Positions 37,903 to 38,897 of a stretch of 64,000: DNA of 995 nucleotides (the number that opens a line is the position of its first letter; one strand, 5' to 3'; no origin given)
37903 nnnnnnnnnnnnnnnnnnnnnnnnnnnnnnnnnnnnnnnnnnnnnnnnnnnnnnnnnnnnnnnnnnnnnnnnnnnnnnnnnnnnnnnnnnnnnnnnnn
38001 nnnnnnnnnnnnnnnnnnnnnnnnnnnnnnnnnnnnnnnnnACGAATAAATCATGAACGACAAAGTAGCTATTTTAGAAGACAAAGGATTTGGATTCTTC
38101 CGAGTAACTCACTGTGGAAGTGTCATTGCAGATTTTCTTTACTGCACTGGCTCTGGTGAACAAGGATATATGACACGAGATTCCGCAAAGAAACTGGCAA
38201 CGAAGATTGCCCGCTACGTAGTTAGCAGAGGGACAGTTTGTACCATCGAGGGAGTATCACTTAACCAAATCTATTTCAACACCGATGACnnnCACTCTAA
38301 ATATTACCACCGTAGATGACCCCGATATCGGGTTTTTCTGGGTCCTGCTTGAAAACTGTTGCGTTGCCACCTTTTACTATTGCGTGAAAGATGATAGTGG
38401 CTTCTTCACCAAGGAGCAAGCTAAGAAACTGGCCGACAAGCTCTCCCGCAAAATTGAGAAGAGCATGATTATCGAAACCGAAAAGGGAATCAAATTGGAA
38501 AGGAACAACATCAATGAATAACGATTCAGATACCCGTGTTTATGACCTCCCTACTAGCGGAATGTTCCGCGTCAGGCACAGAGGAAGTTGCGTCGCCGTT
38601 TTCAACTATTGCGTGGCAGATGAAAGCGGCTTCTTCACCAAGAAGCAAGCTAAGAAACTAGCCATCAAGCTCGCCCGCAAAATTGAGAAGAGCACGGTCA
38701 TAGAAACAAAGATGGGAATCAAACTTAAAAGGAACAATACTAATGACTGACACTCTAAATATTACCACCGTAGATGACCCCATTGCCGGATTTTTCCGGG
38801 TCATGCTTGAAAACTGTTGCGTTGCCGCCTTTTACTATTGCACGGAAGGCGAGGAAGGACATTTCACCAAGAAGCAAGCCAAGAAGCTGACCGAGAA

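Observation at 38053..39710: Seven tandem, translationally coupled, paralogous small ORFs (78-85 aa) with evidence of ongoing recombination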

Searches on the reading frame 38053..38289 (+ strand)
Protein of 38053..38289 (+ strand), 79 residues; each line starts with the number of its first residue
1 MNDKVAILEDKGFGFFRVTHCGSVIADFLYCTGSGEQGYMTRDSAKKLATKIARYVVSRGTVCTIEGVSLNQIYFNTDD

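Call 7: search_protein_families(library=pfam, proteins=[window:38053-38289:+], max_evalue=1)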
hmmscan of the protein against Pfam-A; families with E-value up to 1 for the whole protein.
window:38053-38289:+ (79 aa): 0 families

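Call 8: search_protein_families(library=phrogs, proteins=[window:38053-38289:+], max_evalue=1)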
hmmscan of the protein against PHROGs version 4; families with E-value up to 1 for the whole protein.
window:38053-38289:+ (79 aa): 1 family
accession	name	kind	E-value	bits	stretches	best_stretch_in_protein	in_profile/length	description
phrog_29148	-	unknown function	0.26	12.2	1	19-58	21-56/67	-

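Call 11: find_homologous_proteins(query=A1, max_evalue=0.01)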
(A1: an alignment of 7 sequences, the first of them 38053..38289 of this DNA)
Query A1 (7 sequences) (79 aa, profile of the alignment): 199 proteins with E <= 0.01 among 1334 candidates; the best 120 are listed.
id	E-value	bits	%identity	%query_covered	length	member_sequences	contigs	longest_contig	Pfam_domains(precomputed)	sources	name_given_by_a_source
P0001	2.3e-39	151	54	52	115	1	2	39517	-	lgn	-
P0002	9.1e-39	149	30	86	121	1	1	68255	-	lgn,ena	-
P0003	7.6e-34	133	33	95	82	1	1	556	-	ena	-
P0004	9.6e-34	133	32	95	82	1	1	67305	-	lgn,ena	-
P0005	2.8e-33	132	33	95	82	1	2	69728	-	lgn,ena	-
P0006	3.0e-33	132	29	95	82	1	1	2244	-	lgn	-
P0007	3.1e-33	132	39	100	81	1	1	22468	-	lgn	-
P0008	3.6e-33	131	31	95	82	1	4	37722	-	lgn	-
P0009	3.7e-33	131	31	95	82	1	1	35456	-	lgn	-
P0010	4.4e-33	131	31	95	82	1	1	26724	-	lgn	-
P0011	9.4e-33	130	28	95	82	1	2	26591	-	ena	-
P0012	1.9e-32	129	35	95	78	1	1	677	-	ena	-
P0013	2.0e-32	129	32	95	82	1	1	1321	-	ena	-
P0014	2.5e-32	129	39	95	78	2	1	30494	-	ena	-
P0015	3.3e-32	128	72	100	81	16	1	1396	-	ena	-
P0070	1.7e-29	120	44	84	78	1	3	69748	-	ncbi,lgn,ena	-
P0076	3.3e-29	119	94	66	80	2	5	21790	-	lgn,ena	-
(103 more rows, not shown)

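Call 13: find_encoding_contigs(protein=P0070, flank=6000, max_places=4)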
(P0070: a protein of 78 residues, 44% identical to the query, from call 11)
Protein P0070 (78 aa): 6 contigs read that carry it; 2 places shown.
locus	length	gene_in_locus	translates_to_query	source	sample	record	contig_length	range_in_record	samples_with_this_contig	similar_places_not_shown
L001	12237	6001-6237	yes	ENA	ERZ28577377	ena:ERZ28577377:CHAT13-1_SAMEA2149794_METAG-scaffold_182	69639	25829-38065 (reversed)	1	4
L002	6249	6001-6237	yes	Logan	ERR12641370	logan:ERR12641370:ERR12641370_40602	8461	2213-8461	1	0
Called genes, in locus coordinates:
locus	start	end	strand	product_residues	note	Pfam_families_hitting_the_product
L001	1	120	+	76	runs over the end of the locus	-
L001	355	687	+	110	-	-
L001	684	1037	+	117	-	PF13601:HTH_34 (faint)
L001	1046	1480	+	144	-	-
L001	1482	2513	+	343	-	-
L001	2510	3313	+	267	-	-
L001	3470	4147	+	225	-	-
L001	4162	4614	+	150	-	-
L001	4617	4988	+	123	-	-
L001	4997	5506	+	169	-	-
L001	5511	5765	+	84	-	-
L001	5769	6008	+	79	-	-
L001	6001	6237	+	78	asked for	-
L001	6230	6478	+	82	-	-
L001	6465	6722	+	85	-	-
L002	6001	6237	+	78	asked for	-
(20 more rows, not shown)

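Call 19: search_protein_representatives(alignment_id=A1)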
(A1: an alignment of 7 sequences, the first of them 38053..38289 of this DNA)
Query: 7 sequences, 82 profile positions. Proteins with E-value up to 0.001 (for the whole library): 24; up to 1e-10: 17; up to 1e-30: 1. The best 24 are listed.
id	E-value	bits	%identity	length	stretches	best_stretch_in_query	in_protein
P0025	5.5e-32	125.8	-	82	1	1-81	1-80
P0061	1.5e-30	121.2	-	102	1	1-82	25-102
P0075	9.3e-30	118.7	-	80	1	1-82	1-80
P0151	9.5e-29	115.5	-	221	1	1-80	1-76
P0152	1.4e-20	89.3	-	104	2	1-56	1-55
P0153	1.3e-18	83.0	-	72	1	1-72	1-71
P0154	2.6e-17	78.8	-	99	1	19-82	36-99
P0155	4.4e-17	78.1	-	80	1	3-80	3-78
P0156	5.7e-17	77.7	-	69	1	29-82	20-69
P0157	6.1e-17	77.6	-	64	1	1-52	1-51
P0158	6.2e-16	74.4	-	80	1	2-75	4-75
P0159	5.0e-15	71.5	-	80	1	1-77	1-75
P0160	1.1e-14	70.4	-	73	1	7-82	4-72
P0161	4.9e-12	61.9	-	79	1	8-81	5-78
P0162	6.8e-12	61.5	-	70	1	1-46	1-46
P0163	1.5e-11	60.4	-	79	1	7-80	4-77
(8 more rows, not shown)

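Call 48: find_encoding_contigs(protein=P0163, flank=7000, max_places=3)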
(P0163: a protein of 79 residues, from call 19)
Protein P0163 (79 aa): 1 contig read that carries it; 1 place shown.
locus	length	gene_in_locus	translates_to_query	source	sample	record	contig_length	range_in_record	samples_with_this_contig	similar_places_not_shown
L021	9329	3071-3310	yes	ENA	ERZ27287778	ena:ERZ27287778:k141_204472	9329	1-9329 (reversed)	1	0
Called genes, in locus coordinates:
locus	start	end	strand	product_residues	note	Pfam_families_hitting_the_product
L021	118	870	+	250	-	-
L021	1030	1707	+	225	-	-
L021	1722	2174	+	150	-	-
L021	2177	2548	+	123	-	-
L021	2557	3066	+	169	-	-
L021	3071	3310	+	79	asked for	-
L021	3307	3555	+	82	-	-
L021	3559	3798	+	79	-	-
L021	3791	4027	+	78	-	-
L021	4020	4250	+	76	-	-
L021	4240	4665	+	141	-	-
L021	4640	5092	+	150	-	-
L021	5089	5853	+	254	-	PF09374:PG_binding_3 (faint)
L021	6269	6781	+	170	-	-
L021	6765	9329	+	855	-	?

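Call 49: find_encoding_contigs(protein=P0159, flank=7000, max_places=3)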
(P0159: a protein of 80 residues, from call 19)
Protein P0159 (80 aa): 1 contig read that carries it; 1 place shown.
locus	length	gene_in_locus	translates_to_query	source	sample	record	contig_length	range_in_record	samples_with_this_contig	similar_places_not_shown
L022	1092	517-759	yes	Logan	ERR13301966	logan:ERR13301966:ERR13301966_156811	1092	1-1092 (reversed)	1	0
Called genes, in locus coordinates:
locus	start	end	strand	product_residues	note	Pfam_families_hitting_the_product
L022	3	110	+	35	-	?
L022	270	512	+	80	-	-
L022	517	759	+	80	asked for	-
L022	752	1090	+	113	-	?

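Call 67: search_protein_families(library=padloc, proteins=[window:38053-38289:+], max_evalue=0.1)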
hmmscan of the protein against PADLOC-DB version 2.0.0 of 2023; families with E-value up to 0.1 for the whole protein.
window:38053-38289:+ (79 aa): 0 families

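Call 94: find_encoding_contigs(protein=P0076, flank=3000, max_places=3)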
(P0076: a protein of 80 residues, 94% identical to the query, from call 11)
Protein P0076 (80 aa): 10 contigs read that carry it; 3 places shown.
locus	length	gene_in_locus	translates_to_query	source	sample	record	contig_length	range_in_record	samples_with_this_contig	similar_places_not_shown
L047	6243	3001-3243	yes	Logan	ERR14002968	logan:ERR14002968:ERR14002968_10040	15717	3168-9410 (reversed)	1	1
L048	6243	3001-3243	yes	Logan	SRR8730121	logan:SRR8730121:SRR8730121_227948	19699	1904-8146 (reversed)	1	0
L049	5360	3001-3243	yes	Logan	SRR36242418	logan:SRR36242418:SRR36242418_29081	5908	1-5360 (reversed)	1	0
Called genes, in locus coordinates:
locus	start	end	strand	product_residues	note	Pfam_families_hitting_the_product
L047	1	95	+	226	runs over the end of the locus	-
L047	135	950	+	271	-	PF12323:HTH_OrfB_IS605, PF01385:OrfB_IS605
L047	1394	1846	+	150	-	-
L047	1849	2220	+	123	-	-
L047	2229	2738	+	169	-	-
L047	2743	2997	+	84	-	-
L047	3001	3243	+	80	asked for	-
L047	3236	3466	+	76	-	-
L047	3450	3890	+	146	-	-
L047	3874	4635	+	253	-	PF09374:PG_binding_3 (weak)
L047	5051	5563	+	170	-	-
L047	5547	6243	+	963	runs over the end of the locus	-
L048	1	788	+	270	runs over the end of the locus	-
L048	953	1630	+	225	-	-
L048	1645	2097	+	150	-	-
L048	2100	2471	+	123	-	-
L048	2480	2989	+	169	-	-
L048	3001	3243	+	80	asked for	-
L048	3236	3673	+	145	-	-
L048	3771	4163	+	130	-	-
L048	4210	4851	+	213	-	PF09374:PG_binding_3 (faint)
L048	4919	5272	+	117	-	-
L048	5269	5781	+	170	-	-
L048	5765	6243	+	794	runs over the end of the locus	?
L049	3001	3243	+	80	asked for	-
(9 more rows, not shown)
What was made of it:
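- The family is restricted to this lineage (calls 11, 19) and always lies at the same position (calls 13, 48, 94). The A/G hybrid therefore cannot come from a k-mer mis-join, yet it was read on 10 contigs, and three were fetched from three different runs (call 94).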

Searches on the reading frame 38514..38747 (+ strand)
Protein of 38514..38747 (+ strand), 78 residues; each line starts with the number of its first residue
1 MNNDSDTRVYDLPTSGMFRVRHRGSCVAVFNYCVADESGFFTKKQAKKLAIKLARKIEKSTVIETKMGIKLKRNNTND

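Call 7: search_protein_families(library=pfam, proteins=[window:38514-38747:+], max_evalue=1)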
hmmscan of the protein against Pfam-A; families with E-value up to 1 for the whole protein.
window:38514-38747:+ (78 aa): 2 families
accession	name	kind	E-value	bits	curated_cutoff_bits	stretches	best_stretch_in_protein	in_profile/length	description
PF14657.12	Arm-DNA-bind_4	-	0.091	12.8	22.3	1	38-61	23-46/47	Arm DNA-binding domain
PF08087.16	Toxin_18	-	0.12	12.8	24.3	1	24-34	19-29/31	Conotoxin O-superfamily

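Call 8: search_protein_families(library=phrogs, proteins=[window:38514-38747:+], max_evalue=1)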
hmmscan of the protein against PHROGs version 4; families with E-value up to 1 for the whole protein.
window:38514-38747:+ (78 aa): 0 families

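Call 33: predict_structure(alignment_id=A2)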
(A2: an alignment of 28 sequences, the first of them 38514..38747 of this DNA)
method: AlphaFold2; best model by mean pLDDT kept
length: 78 residues; sequences in the alignment: 28
mean_pLDDT: 84.1   pTM: 0.72
mean pLDDT of the five models: 84.1, 82.9, 82.2, 82.2, 80.8
residues with pLDDT >= 90: 34; 70-90: 30; 50-70: 10; < 50: 4
segments of 3 or more residues with pLDDT < 50: none
pLDDT, mean of each block of 10 residues (from residue 1): 72 93 91 77 94 92 87 63
secondary structure, 60 per line:
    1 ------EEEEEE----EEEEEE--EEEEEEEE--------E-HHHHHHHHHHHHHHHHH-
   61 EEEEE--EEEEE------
elements in order: E7-12 E17-22 E25-32 H43-59 E61-65 E68-72
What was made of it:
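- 38514..38750 (+): Paralog 3 (type C), 78 aa; the copy that was modelled. AlphaFold model: pLDDT 84.1, pTM 0.72, strands 7-12, 17-22 and 25-32, helix 43-59, strands 61-65 and 68-72 (call 33).
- On AP2 / Arm-type DNA-binding domain: The model has b-b-b-a followed by an extra hairpin (call 33).
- Fold: pLDDT 84, pTM 0.72 (call 33). The model is confident (call 33).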

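Call 40: fold_search(model_id=the predicted structure, library=viral)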
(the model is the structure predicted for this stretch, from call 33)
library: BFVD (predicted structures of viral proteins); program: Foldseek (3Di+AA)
matches with E <= 10: 959; with E <= 0.001: 0
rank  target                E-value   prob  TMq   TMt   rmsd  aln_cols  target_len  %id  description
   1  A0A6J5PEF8            1.6e-02  0.94  0.40  0.27  10.3        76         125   20  Uncharacterized protein [uncultured Caudovirales phage]
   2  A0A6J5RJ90            3.5e-02  0.96  0.43  0.25   5.2        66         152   17  Uncharacterized protein [uncultured Caudovirales phage]
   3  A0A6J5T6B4            1.8e-01  0.93  0.35  0.43   3.5        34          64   20  Uncharacterized protein [uncultured Caudovirales phage]
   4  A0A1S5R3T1            1.8e-01  0.51  0.32  0.37   5.2        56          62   20  Uncharacterized protein [Pseudomonas phage pf16]
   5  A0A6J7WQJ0            2.1e-01  0.69  0.40  0.43   3.9        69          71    7  Uncharacterized protein [uncultured Caudovirales phage]
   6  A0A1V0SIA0            2.3e-01  0.23  0.32  0.09  11.6        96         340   14  Uncharacterized protein [Klosneuvirus KNV1]
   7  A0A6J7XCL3            2.4e-01  0.89  0.42  0.33   5.2        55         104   20  Uncharacterized protein [uncultured Caudovirales phage]
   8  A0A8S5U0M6            2.4e-01  0.80  0.40  0.56   4.3        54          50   18  Uncharacterized protein [Siphoviridae sp. ctNEy24]
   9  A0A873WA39            2.4e-01  0.77  0.39  0.52   3.4        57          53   14  Uncharacterized protein [Synechococcus phage S-H38]
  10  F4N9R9                2.4e-01  0.66  0.37  0.46   3.6        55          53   18  Uncharacterized protein [Pantoea phage LIMEzero]
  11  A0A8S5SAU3            2.6e-01  0.38  0.36  0.18  10.7        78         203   14  Uncharacterized protein [Siphoviridae sp. ctgaY24]
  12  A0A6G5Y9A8            2.7e-01  0.85  0.48  0.33   3.4        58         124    9  (no name in the UniProt tables at hand)
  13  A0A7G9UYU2            2.7e-01  0.41  0.35  0.39   6.5        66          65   15  Uncharacterized protein [Streptomyces phage Faust]
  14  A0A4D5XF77            2.9e-01  0.28  0.34  0.08  11.0        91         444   12  Uncharacterized protein [Mimivirus LCMiAC02]
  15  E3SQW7                2.9e-01  0.25  0.32  0.18  12.4        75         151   13  Uncharacterized protein [Prochlorococcus phage Syn33]
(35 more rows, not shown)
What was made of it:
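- Tried and rejected: Foldseek against BFVD gave nothing at E < 0.01 (call 40).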

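Call 41: search_solved_structures(query=A2, max_evalue=10, show_alignments=2)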
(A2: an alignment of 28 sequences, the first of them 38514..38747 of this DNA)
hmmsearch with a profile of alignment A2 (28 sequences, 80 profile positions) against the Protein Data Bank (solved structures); distinct sequences matched with E-value up to 10: 10.
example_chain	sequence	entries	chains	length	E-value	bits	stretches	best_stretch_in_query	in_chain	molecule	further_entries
3mx8_A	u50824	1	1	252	0.046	17.2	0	28-72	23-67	Ribonuclease pancreatic, LINKER, Ribonuclease pancreatic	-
3mwr_A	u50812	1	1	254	0.047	17.2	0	28-72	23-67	Ribonuclease pancreatic, LINKER, Ribonuclease pancreatic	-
3mwq_A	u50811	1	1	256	0.048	17.1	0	28-72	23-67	Ribonuclease pancreatic, LINKER, Ribonuclease pancreatic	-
8bw8_B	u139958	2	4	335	0.36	14.3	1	8-64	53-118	Connector enhancer of KSR protein CNK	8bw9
1qu6_A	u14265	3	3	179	0.41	14.1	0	28-53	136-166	PROTEIN KINASE PKR | Interferon-induced, double-stranded RNA-activated protein kinase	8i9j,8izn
1a5p_A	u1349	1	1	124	0.44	14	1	28-73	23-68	RIBONUCLEASE A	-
2lc2_A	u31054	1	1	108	0.75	13.3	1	29-62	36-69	AVR3a4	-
2imj_A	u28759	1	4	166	0.99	12.9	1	26-57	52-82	Hypothetical protein DUF1348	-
8c5y_A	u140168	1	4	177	1.1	12.8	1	32-59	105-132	Replication factor A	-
2mra_A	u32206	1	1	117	2.3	11.8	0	41-67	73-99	De novo designed protein OR459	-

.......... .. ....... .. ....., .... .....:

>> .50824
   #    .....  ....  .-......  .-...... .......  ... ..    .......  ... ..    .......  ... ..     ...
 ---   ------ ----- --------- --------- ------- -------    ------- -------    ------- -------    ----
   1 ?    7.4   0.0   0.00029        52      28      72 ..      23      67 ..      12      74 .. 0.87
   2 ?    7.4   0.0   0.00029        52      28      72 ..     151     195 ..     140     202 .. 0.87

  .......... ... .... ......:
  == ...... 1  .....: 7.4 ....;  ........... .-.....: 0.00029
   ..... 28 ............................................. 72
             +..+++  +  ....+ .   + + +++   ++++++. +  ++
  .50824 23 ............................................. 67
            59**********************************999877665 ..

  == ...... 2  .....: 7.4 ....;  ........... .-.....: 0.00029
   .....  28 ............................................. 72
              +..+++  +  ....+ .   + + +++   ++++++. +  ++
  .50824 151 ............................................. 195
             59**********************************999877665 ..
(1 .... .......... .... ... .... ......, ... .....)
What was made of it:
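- Tried and rejected: A PDB sequence profile search gave only chance hits, such as RNase A at E = 0.046 (call 41).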

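Call 67: search_protein_families(library=padloc, proteins=[window:38514-38747:+], max_evalue=0.1)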
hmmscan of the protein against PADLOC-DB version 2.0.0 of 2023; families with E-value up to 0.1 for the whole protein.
window:38514-38747:+ (78 aa): 0 families

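Call 72: search_protein_families(library=pfam, alignment_id=A2, max_evalue=1)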
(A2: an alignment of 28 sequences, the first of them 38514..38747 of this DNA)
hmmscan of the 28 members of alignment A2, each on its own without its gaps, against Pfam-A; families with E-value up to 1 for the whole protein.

A. member 1, window:38514-38747:+ (78 aa): 2 families
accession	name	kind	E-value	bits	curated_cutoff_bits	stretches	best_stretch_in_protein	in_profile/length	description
PF14657.12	Arm-DNA-bind_4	-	0.091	12.8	22.3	1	38-61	23-46/47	Arm DNA-binding domain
PF08087.16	Toxin_18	-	0.12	12.8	24.3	1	24-34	19-29/31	Conotoxin O-superfamily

B. families by the number of members that match (of 28 scanned): 13 families
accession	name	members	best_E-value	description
PF14657.12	Arm-DNA-bind_4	8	0.059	Arm DNA-binding domain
PF20484.3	DUF6723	2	0.036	Family of unknown function (DUF6723)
PF23298.1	FZ_RECK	1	0.014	RECK, frizzled-like domain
PF19122.5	DUF5806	1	0.058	Family of unknown function (DUF5806)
PF02901.20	PFL-like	1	0.058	Pyruvate formate lyase-like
PF13341.12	RAG2_PHD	1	0.063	RAG2 PHD domain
PF25755.1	Phage_T3_1_05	1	0.076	Enterobacteria phage T3 gene 1.05 protein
PF24024.1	DUF7336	1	0.096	Domain of unknown function (DUF7336)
PF13991.11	BssS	1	0.1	BssS protein family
PF08087.16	Toxin_18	1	0.12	Conotoxin O-superfamily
PF17563.7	Cu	1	0.12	Cupiennin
PF16253.10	DUF4909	1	0.12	Domain of unknown function (DUF4909)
PF08148.17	DSHCT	1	0.13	DSHCT (NUC185) domain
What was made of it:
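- Closest known: AP2/ERF and integrase Arm-type DNA-binding domains. Same: The segment 'G-[FY]-x-T-[KR]-x-x-A', a strand followed by a helix, recurs as a sub-threshold Arm-DNA-bind_4 match (calls 7, 72).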
